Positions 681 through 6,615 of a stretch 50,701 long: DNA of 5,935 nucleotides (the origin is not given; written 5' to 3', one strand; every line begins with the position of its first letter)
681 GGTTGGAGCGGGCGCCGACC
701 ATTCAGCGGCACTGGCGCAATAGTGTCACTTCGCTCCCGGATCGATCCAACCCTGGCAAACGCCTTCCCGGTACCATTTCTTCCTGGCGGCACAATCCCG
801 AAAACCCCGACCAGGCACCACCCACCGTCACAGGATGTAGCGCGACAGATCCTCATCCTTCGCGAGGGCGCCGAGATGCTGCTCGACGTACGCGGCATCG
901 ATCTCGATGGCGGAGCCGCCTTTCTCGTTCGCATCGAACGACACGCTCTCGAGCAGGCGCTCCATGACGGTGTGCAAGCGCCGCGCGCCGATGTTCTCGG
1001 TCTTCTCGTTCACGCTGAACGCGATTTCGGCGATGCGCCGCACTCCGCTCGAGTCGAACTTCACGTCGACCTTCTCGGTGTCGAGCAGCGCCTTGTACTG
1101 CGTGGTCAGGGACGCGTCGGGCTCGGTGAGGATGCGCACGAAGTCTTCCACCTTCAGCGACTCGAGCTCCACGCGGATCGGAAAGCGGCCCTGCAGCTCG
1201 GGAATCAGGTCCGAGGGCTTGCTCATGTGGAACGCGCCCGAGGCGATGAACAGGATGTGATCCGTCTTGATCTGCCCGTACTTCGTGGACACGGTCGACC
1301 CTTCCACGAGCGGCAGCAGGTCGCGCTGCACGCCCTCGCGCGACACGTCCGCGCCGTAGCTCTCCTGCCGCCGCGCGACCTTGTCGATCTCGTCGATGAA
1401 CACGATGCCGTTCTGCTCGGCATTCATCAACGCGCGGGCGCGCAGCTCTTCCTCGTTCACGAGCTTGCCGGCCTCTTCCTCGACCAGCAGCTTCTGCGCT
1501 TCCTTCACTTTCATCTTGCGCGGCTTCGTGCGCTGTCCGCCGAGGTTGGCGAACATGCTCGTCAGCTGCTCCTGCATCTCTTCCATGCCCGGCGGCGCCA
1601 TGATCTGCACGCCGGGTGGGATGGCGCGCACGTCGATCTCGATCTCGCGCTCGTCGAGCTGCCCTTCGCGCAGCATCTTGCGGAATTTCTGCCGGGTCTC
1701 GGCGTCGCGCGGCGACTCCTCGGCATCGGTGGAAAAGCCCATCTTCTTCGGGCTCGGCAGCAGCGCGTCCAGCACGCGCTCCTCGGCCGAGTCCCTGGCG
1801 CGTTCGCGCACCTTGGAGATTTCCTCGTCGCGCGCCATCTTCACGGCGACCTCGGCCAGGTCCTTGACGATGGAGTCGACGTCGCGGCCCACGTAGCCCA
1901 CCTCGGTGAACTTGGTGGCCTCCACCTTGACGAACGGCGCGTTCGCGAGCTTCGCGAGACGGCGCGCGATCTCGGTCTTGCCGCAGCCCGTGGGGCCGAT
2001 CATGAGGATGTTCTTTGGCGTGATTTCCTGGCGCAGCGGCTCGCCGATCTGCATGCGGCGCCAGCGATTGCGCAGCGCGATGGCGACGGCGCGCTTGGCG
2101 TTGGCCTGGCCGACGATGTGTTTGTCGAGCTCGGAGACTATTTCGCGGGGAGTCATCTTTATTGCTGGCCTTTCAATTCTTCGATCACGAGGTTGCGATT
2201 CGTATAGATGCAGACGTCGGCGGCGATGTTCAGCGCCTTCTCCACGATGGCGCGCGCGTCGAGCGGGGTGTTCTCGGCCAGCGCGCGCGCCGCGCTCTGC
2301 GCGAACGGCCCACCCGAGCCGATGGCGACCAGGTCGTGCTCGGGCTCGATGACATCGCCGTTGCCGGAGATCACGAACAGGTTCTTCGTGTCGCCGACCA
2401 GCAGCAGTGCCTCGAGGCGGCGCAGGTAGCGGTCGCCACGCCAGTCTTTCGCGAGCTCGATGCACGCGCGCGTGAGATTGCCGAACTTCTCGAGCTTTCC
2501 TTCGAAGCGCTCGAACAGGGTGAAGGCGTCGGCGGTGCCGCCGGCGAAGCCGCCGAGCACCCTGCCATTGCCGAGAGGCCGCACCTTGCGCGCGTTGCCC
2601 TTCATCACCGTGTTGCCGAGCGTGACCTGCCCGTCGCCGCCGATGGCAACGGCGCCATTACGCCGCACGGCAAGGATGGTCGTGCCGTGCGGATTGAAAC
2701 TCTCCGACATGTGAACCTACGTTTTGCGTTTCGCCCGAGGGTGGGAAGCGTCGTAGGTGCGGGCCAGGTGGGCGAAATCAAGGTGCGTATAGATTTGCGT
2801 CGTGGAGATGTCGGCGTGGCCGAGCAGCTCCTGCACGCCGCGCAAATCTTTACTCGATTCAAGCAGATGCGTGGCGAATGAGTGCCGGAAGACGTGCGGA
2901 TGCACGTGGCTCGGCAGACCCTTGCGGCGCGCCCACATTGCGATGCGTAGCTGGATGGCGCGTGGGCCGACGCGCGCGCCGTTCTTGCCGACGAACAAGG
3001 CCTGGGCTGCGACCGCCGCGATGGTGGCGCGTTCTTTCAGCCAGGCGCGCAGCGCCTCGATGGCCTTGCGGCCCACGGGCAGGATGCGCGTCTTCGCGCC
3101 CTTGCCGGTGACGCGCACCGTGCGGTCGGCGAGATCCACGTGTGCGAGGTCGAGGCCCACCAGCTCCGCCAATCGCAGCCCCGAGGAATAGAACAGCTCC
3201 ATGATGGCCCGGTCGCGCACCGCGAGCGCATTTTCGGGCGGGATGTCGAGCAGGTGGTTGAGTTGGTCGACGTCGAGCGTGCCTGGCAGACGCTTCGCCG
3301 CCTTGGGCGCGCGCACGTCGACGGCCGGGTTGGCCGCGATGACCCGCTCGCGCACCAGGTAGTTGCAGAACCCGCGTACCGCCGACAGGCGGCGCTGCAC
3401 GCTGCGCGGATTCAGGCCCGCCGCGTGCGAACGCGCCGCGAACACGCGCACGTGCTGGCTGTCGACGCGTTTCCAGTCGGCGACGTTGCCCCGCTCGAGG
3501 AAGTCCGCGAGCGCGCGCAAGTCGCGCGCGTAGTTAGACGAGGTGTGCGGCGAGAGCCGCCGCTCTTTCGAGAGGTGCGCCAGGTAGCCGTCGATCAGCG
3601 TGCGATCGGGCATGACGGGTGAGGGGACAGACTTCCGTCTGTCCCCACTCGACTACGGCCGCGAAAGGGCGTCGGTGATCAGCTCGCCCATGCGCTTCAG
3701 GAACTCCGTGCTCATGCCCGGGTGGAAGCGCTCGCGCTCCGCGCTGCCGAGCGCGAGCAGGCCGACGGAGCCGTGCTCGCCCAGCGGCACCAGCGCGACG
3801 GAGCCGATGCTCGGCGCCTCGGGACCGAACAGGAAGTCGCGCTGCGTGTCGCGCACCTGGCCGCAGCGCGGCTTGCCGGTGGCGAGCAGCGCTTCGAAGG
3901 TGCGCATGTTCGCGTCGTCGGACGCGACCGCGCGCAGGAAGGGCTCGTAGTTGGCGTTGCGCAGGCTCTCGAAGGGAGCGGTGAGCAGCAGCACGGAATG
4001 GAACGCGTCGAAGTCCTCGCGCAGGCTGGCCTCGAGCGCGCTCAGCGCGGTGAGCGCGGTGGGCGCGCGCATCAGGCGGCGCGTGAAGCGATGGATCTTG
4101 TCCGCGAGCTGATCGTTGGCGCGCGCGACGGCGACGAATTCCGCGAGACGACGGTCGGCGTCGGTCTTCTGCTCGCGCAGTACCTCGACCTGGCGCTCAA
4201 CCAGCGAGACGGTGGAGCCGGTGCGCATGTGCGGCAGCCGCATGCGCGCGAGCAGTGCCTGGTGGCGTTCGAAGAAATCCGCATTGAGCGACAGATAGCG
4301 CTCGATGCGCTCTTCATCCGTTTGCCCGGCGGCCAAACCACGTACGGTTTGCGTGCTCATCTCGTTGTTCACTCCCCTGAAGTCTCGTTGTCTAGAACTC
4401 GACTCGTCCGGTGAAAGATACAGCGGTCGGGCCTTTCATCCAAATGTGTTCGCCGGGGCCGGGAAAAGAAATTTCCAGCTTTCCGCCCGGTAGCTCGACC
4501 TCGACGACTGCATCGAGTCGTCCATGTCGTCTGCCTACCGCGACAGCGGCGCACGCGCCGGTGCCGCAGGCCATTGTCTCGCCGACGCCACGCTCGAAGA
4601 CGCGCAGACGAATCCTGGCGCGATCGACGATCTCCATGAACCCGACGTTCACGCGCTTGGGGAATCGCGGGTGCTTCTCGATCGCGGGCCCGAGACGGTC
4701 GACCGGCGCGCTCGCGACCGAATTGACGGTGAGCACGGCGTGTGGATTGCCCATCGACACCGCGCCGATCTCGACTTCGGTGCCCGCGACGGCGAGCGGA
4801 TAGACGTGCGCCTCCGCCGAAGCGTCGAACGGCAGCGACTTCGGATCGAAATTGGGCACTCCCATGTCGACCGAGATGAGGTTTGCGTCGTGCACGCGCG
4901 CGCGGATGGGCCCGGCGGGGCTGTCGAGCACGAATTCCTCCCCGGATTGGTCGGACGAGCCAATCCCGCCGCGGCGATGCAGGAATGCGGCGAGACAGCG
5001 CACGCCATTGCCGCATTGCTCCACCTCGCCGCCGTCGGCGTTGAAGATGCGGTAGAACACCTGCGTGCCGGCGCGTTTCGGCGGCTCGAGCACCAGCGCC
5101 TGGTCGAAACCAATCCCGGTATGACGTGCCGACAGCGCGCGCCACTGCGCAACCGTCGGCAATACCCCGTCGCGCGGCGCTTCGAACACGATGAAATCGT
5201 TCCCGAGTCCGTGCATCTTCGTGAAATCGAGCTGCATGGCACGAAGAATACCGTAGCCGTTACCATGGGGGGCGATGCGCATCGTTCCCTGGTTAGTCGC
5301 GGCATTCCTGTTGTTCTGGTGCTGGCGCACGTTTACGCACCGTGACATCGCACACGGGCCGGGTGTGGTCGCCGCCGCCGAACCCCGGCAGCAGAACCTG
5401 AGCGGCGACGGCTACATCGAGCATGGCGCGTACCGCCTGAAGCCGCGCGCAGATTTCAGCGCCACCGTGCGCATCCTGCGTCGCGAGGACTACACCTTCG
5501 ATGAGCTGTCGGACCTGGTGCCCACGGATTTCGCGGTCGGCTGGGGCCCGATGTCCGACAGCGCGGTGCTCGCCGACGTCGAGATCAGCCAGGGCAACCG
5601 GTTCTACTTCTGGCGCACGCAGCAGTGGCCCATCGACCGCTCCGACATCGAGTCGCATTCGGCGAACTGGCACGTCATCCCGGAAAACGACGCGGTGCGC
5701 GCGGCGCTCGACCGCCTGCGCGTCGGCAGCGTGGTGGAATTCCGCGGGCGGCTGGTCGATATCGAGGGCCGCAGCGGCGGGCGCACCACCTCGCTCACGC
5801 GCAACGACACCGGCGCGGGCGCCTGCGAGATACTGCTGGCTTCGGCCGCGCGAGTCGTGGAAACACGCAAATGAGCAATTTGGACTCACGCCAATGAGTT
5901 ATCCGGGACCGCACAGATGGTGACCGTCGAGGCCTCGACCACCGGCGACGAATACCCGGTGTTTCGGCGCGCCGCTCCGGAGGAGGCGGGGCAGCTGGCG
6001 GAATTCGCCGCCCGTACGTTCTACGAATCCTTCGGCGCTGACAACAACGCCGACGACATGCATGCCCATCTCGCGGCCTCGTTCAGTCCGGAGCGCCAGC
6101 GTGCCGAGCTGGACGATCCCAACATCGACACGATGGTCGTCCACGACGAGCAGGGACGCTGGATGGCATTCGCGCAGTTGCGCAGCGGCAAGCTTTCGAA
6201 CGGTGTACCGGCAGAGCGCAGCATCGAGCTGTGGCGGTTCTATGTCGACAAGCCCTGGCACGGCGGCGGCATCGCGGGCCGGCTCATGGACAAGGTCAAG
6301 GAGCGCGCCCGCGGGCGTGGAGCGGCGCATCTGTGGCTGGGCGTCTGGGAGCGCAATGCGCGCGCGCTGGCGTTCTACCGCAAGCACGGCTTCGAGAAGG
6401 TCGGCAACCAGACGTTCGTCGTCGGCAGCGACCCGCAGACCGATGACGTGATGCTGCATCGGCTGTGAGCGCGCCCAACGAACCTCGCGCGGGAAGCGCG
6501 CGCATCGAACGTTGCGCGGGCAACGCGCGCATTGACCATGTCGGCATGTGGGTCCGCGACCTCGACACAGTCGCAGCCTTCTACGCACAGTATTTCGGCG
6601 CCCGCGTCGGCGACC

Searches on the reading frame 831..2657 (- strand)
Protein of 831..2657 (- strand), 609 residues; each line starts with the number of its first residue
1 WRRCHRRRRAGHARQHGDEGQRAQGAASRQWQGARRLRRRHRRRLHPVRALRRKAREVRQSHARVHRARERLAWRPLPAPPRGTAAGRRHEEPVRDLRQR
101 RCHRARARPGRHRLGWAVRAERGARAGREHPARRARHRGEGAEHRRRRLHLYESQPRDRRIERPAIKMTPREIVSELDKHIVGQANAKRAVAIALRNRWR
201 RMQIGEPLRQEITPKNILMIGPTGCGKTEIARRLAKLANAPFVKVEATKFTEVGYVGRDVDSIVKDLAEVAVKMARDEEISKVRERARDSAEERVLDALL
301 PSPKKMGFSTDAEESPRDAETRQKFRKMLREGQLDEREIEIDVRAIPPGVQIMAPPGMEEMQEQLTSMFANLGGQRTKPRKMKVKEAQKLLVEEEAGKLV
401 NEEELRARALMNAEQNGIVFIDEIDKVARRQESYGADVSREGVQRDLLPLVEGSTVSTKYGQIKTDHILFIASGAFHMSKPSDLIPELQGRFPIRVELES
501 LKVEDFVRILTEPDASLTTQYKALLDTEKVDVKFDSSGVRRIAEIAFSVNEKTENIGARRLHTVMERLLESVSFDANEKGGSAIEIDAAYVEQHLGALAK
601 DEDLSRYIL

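Call 60: search_protein_families(library=pfam, proteins=[window:831-2657:-], max_evalue=0.00001)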
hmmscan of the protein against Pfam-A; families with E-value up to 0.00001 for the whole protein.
window:831-2657:- (609 aa): 6 families
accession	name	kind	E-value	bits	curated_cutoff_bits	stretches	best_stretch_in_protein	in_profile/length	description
PF07724.20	AAA_2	-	3.4e-36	125.2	27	1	356-495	12-166/166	AAA domain (Cdc48 subfamily)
PF00004.35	AAA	-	3e-18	67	21.2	2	396-499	31-130/131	ATPase family associated with various cellular activities (AAA)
PF07728.20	AAA_5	-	4.9e-08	33.5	22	1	216-252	1-38/139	AAA domain (dynein-related subfamily)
PF00493.29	MCM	-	6.6e-07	29.1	23.3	0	171-243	16-87/224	MCM P-loop domain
PF13401.12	AAA_22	-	6.5e-06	26.9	27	0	215-260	6-54/130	AAA domain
PF01078.27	Mg_chelatase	-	9.6e-06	25.6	20.3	0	215-248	23-55/207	Magnesium chelatase, subunit ChlI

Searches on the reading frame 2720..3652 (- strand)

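Call 60: search_protein_families(library=pfam, proteins=[window:2720-3652:-], max_evalue=0.00001)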
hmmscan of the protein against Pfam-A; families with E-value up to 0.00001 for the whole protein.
window:2720-3652:- (311 aa): 2 families
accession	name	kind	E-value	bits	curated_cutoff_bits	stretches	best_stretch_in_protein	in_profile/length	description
PF00589.27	Phage_integrase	-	8.9e-47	159.5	27.1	1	126-294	3-171/172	Phage integrase family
PF02899.23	Phage_int_SAM_1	-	9.3e-23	80.8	22.3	1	20-102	1-82/83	Phage integrase, N-terminal SAM-like domain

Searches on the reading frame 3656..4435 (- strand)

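Call 60: search_protein_families(library=pfam, proteins=[window:3656-4435:-], max_evalue=0.00001)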
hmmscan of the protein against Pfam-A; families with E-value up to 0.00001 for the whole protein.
window:3656-4435:- (260 aa): 1 family
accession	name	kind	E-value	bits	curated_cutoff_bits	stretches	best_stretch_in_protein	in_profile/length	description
PF04340.18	DUF484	-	1.2e-38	133.5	24.2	1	39-259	6-216/219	Protein of unknown function, DUF484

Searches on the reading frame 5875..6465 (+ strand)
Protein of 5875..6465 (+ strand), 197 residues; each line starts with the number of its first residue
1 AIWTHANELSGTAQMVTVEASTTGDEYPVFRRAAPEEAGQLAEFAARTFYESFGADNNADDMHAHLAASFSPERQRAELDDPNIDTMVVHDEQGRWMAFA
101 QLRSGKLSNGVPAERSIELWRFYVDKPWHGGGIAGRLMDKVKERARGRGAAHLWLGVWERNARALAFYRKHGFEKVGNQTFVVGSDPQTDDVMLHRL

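Call 60: search_protein_families(library=pfam, proteins=[window:5875-6465:+], max_evalue=0.00001)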
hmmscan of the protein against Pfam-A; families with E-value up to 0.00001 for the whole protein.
window:5875-6465:+ (197 aa): 3 families
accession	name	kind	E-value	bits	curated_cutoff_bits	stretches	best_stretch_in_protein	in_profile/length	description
PF00583.31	Acetyltransf_1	-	7.2e-16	58.9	20.7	1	71-173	17-116/116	Acetyltransferase (GNAT) family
PF13508.13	Acetyltransf_7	-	4.6e-13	49.8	27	1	89-175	7-84/84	Acetyltransferase (GNAT) domain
PF13673.13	Acetyltransf_10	-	5.7e-11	42.9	23.6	1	71-182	18-116/128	Acetyltransferase (GNAT) domain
